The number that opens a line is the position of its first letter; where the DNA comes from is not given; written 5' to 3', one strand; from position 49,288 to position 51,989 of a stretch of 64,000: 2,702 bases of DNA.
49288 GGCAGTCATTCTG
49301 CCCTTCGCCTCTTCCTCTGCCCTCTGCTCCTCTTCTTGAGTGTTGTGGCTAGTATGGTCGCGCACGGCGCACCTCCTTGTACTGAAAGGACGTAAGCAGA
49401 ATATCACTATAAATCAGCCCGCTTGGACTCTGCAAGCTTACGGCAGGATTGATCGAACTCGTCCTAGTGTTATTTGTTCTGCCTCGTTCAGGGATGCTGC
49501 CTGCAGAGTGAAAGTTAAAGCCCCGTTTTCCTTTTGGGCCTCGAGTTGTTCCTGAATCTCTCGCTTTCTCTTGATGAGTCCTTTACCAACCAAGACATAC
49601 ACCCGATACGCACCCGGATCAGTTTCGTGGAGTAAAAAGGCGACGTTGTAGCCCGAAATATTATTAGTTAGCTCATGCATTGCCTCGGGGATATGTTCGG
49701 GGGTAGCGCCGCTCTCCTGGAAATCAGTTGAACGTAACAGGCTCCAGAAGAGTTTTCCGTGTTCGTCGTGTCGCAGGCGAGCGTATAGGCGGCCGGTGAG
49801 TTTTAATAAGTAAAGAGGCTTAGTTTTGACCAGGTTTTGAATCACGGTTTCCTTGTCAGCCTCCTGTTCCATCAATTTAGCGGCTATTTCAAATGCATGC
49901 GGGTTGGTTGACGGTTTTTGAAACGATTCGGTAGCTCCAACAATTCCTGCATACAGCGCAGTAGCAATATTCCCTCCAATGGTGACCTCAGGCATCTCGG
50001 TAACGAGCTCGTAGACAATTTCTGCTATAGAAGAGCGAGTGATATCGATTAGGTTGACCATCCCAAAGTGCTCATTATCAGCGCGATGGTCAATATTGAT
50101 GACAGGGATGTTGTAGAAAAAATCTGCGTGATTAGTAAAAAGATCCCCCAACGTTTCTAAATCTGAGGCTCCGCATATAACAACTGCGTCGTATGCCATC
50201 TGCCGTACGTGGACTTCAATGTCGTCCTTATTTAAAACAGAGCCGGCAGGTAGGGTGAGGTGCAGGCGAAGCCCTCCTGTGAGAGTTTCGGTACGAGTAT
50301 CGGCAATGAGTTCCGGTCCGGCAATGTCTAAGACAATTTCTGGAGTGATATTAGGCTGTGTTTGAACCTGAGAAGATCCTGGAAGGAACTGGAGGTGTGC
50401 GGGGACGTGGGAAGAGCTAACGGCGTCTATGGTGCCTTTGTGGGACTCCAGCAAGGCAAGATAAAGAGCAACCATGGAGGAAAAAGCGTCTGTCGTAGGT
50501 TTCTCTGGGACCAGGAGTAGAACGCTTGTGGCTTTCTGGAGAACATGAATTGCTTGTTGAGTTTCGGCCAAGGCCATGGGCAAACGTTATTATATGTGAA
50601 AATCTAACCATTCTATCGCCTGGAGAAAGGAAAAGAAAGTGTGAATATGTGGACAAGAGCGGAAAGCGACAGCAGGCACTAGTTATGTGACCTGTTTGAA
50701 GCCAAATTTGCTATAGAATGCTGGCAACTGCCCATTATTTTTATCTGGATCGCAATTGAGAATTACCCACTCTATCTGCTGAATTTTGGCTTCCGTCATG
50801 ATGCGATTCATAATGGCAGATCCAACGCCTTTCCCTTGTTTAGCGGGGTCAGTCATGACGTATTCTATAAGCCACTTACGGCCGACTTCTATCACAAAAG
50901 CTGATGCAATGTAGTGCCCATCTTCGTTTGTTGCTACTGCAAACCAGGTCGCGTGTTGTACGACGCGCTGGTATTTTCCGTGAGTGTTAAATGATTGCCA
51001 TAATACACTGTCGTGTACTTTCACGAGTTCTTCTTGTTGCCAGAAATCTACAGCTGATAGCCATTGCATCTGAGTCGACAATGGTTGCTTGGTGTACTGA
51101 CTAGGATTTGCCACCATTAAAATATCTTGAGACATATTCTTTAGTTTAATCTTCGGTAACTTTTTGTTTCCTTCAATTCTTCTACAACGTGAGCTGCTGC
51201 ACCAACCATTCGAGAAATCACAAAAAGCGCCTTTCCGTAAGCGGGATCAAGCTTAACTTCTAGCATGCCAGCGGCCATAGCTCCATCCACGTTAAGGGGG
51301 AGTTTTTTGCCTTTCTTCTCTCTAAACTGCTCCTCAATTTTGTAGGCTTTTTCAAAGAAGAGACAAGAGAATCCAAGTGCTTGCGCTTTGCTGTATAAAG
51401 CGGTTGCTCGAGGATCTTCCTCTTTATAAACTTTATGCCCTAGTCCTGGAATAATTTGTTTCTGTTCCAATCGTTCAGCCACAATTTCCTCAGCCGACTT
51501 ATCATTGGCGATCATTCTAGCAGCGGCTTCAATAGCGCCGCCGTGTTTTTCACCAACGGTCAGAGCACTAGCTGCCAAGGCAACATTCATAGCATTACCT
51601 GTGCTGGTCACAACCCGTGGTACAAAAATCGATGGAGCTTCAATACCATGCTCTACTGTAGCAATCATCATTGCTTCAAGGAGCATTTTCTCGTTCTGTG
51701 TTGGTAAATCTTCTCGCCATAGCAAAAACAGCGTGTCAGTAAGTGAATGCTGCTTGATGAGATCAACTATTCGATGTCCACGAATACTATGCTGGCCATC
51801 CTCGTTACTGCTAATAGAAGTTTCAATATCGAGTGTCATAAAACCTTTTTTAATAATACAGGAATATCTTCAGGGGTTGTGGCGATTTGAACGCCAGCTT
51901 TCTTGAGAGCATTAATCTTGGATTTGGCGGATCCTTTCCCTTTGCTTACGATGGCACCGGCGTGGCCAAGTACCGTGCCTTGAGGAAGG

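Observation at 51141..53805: SucC-like / SucD-like / citrate-synthase-like operon: a citryl-CoA synthetase plus citryl-CoA lyase (two-step ATP-citrate lyase) candidate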

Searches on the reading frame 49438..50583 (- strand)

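Call 3: search_protein_families(library=pfam, proteins=[window:49438-50583:-], max_evalue=0.01)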
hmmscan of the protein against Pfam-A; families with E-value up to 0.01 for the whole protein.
window:49438-50583:- (381 aa): 1 family
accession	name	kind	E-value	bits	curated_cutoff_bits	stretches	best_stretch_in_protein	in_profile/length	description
PF01368.27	DHH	-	1.5e-07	32.1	28.1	1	27-214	8-125/125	DHH family, N-terminal domain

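Call 4: search_protein_families(library=ncbifam, proteins=[window:49438-50583:-], max_evalue=0.01)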
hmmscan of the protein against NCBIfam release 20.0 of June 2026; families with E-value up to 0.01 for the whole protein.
window:49438-50583:- (381 aa): 2 families
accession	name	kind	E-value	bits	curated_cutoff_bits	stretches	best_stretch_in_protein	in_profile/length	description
NF053633.1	OlncasPapPhNrnA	equivalog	6.1e-11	41.8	350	1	161-329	107-270/317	bifunctional oligoribonuclease/PAP phosphatase NrnA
NF011110.0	PRK14538.1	equivalog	1.8e-06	26.4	707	1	161-249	472-562/838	putative bifunctional signaling protein/50S ribosomal protein L9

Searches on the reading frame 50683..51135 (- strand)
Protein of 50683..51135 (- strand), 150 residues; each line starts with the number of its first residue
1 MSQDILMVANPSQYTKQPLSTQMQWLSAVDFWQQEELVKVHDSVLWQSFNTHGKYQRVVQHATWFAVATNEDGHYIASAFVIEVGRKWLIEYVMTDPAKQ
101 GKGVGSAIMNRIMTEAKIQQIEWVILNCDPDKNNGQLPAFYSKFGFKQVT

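Call 3: search_protein_families(library=pfam, proteins=[window:50683-51135:-], max_evalue=0.01)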
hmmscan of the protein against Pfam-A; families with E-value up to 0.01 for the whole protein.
window:50683-51135:- (150 aa): 5 families
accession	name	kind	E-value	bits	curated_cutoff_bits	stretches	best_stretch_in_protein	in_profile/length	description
PF13508.13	Acetyltransf_7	-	1.8e-10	41.5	27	1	65-148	5-84/84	Acetyltransferase (GNAT) domain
PF00583.31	Acetyltransf_1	-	9.9e-09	35.9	20.7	1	60-146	31-116/116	Acetyltransferase (GNAT) family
PF13673.13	Acetyltransf_10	-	8.8e-06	26.2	23.6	1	48-149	15-110/128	Acetyltransferase (GNAT) domain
PF13527.13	Acetyltransf_9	-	0.00079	19.9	25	1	90-148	75-126/127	Acetyltransferase (GNAT) domain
PF18307.6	Tfb2_C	-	0.0082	16.9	23.2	0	31-64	5-39/68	Transcription factor Tfb2 (p52) C-terminal domain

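Call 4: search_protein_families(library=ncbifam, proteins=[window:50683-51135:-], max_evalue=0.01)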
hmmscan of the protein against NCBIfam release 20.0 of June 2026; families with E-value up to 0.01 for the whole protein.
window:50683-51135:- (150 aa): 7 families
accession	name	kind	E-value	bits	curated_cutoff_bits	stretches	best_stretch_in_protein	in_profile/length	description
TIGR01575.1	rimI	equivalog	7.1e-07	29.4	86.4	1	36-149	4-115/132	ribosomal protein S18-alanine N-acetyltransferase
NF040501.1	resist_ArsN2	equivalog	1.6e-05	24.6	125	1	58-149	19-104/133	arsenic resistance N-acetyltransferase ArsN2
NF002959.0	PRK03624.1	equivalog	0.0013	18.5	124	1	62-148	48-131/147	GNAT family acetyltransferase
NF040503.1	resist_ArsN1a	equivalog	0.0014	18.4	170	1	96-149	85-136/159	arsinothricin resistance N-acetyltransferase ArsN1 family A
NF033078.2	AAC_6p_Ia_fam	equivalog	0.004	17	265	1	87-136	75-124/181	AAC(6')-Ia family aminoglycoside 6'-N-acetyltransferase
NF007807.0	PRK10514.1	equivalog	0.0041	17.1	134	1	66-149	53-125/147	acetyltransferase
NF007025.1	PRK09491.1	equivalog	0.0048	16.9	173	0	91-150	66-123/145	ribosomal protein S18-alanine N-acetyltransferase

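Call 53: search_solved_structures(query=window:50683-51135:-, max_evalue=1, show_alignments=1)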
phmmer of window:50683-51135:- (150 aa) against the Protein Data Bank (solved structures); distinct sequences matched with E-value up to 1: 22.
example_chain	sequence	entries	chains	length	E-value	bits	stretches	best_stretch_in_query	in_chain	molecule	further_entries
3mgd_A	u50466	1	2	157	0.0022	20.9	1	80-147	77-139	Predicted acetyltransferase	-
4mbu_A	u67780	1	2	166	0.024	17.6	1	89-148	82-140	Similar to N-acetyltransferase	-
1u6m_A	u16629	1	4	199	0.044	16.7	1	85-150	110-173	acetyltransferase, GNAT family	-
3s6f_A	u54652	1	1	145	0.061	16.3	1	51-148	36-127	Hypothetical acetyltransferase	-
2gan_A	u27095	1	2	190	0.062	16.2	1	86-113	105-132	182aa long hypothetical protein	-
5yge_A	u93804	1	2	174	0.29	14.1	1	90-125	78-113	Amino-acid acetyltransferase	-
5yo2_A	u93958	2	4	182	0.31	13.9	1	90-125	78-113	Amino-acid acetyltransferase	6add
4pv6_C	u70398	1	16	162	0.37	13.7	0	98-146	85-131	N-terminal acetyltransferase complex subunit [ARD1]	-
4e2a_A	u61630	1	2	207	0.42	13.5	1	97-149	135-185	Putative acetyltransferase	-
1i21_A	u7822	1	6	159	0.42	13.5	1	75-147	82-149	GLUCOSAMINE-PHOSPHATE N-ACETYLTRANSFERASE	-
1i12_A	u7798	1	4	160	0.43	13.5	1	75-147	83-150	GLUCOSAMINE-PHOSPHATE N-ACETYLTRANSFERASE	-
1i1d_A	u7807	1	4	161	0.43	13.5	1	75-147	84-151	GLUCOSAMINE-PHOSPHATE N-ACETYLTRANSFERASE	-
7dai_A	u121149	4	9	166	0.47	13.4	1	92-146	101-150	Serotonin N-acetyltransferase 1, chloroplastic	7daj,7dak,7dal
1z4e_A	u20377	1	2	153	0.48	13.3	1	88-147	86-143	transcriptional regulator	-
6k5m_A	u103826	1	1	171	0.5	13.3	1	92-146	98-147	Serotonin N-acetyltransferase 1, chloroplastic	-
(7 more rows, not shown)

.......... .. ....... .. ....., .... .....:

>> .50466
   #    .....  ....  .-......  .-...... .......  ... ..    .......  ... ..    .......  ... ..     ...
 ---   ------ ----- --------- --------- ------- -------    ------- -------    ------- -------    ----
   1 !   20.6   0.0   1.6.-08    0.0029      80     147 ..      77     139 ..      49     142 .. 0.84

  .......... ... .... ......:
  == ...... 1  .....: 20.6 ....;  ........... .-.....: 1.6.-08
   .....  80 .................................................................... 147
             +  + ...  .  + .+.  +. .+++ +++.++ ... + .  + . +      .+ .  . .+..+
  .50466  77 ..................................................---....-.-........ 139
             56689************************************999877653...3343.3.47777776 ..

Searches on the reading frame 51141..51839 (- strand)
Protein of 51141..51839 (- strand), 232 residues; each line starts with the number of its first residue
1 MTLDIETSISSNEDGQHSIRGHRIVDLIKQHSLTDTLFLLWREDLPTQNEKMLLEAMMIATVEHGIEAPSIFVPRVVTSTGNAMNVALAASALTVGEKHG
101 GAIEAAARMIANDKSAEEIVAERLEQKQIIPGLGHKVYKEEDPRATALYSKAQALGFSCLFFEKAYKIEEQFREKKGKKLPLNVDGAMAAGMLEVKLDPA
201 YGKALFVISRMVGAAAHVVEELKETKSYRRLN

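Call 3: search_protein_families(library=pfam, proteins=[window:51141-51839:-], max_evalue=0.01)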
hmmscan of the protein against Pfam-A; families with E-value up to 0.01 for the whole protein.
window:51141-51839:- (232 aa): 1 family
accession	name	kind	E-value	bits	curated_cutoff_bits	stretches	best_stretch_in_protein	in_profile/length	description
PF00285.26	Citrate_synt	-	6.9e-43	147.5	27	2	51-229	167-355/357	Citrate synthase, C-terminal domain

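Call 4: search_protein_families(library=ncbifam, proteins=[window:51141-51839:-], max_evalue=0.01)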
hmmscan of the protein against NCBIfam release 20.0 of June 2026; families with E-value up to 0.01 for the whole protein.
window:51141-51839:- (232 aa): 21 families
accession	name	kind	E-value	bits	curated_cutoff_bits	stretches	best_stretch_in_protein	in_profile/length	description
NF004869.0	PRK06224.1-6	subfamily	1.1e-64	218.3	212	1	6-230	6-239/263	citryl-CoA lyase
NF004868.0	PRK06224.1-5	subfamily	1.1e-47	162.3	193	1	5-224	6-238/260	citryl-CoA lyase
NF004866.0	PRK06224.1-3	subfamily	8.1e-45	153.1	245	1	5-231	19-253/275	citryl-CoA lyase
NF004864.0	PRK06224.1-1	equivalog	7.3e-42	143.3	261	1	6-226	18-253/278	citryl-CoA lyase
TIGR01800.1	cit_synth_II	subfamily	3.7e-30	104.9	421.3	1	48-226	164-346/368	2-methylcitrate synthase/citrate synthase II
NF010638.0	PRK14035.1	equivalog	2.8e-26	92.2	572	2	57-228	177-352/372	citrate synthase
NF041301.1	Cit_synth_Halo_CitZ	equivalog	5.1e-26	91.6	550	2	57-226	183-357/379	citrate synthase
NF009005.0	PRK12350.1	subfamily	7.9e-26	91.1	332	1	46-228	153-341/366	citrate synthase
NF009006.1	PRK12351.1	equivalog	9.6e-26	90.1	550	1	17-227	141-355/376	bifunctional 2-methylcitrate synthase/citrate synthase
NF004865.0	PRK06224.1-2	equivalog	4.1e-24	85.5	323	1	4-229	10-250/265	citryl-CoA lyase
NF010639.0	PRK14036.1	equivalog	7e-24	84.2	502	1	53-229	176-359/379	citrate synthase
NF010637.0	PRK14034.1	equivalog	7.4e-24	84.4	594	2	58-226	177-349/372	citrate synthase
NF010636.0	PRK14033.1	equivalog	8e-24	84.2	479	2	54-229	180-359/376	bifunctional 2-methylcitrate synthase/citrate synthase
NF004867.0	PRK06224.1-4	equivalog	1.1e-22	80.4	409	1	24-224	28-236/261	citryl-CoA lyase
NF009004.0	PRK12349.1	equivalog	1.2e-22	80.2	508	2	20-229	144-358/372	citrate synthase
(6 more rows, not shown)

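Call 7: search_solved_structures(query=window:51141-51839:-, max_evalue=0.001, show_alignments=3)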
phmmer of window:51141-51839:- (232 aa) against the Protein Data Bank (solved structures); distinct sequences matched with E-value up to 0.001: 57.
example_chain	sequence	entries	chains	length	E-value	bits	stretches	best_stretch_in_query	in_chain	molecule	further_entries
6hxp_A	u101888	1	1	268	1.2e-48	168.8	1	9-229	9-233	Citryl-CoA lyase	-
2c6x_A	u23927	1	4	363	8.8e-27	97.4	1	20-228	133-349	CITRATE SYNTHASE 1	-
1aj8_A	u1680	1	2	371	1.3e-19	74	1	34-226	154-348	CITRATE SYNTHASE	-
3o8j_A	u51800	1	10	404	3.8e-19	72.5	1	20-229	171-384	2-methylcitrate synthase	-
2p2w_A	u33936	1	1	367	1.1e-18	71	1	48-229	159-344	Citrate synthase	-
3tqg_A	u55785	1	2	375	1.4e-18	70.6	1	54-228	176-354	2-methylcitrate synthase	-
6abx_A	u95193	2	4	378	2e-18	70.1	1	30-229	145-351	Citrate synthase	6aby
1vgp_A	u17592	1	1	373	4.8e-17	65.6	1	35-229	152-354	373aa long hypothetical citrate synthase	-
8qwb_A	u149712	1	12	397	1.3e-16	64.2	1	32-229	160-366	Citrate synthase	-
1iom_A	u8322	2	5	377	6.6e-16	61.9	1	46-220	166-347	CITRATE SYNTHASE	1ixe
6qcl_A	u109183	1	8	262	2.2e-15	60.2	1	5-225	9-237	ATP-citrate lyase alpha-subunit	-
6nzy_A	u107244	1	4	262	2.2e-15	60.2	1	5-225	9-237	ATP-citrate lyase alpha-subunit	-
8gmf_A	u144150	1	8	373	2.3e-15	60.1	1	32-224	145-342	citrate synthase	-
6hxn_A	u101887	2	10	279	2.7e-15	59.9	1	5-225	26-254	ATP-citrate lyase alpha-subunit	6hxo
8giw_A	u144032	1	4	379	4e-15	59.4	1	31-224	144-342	citrate synthase (unknown stereospecificity)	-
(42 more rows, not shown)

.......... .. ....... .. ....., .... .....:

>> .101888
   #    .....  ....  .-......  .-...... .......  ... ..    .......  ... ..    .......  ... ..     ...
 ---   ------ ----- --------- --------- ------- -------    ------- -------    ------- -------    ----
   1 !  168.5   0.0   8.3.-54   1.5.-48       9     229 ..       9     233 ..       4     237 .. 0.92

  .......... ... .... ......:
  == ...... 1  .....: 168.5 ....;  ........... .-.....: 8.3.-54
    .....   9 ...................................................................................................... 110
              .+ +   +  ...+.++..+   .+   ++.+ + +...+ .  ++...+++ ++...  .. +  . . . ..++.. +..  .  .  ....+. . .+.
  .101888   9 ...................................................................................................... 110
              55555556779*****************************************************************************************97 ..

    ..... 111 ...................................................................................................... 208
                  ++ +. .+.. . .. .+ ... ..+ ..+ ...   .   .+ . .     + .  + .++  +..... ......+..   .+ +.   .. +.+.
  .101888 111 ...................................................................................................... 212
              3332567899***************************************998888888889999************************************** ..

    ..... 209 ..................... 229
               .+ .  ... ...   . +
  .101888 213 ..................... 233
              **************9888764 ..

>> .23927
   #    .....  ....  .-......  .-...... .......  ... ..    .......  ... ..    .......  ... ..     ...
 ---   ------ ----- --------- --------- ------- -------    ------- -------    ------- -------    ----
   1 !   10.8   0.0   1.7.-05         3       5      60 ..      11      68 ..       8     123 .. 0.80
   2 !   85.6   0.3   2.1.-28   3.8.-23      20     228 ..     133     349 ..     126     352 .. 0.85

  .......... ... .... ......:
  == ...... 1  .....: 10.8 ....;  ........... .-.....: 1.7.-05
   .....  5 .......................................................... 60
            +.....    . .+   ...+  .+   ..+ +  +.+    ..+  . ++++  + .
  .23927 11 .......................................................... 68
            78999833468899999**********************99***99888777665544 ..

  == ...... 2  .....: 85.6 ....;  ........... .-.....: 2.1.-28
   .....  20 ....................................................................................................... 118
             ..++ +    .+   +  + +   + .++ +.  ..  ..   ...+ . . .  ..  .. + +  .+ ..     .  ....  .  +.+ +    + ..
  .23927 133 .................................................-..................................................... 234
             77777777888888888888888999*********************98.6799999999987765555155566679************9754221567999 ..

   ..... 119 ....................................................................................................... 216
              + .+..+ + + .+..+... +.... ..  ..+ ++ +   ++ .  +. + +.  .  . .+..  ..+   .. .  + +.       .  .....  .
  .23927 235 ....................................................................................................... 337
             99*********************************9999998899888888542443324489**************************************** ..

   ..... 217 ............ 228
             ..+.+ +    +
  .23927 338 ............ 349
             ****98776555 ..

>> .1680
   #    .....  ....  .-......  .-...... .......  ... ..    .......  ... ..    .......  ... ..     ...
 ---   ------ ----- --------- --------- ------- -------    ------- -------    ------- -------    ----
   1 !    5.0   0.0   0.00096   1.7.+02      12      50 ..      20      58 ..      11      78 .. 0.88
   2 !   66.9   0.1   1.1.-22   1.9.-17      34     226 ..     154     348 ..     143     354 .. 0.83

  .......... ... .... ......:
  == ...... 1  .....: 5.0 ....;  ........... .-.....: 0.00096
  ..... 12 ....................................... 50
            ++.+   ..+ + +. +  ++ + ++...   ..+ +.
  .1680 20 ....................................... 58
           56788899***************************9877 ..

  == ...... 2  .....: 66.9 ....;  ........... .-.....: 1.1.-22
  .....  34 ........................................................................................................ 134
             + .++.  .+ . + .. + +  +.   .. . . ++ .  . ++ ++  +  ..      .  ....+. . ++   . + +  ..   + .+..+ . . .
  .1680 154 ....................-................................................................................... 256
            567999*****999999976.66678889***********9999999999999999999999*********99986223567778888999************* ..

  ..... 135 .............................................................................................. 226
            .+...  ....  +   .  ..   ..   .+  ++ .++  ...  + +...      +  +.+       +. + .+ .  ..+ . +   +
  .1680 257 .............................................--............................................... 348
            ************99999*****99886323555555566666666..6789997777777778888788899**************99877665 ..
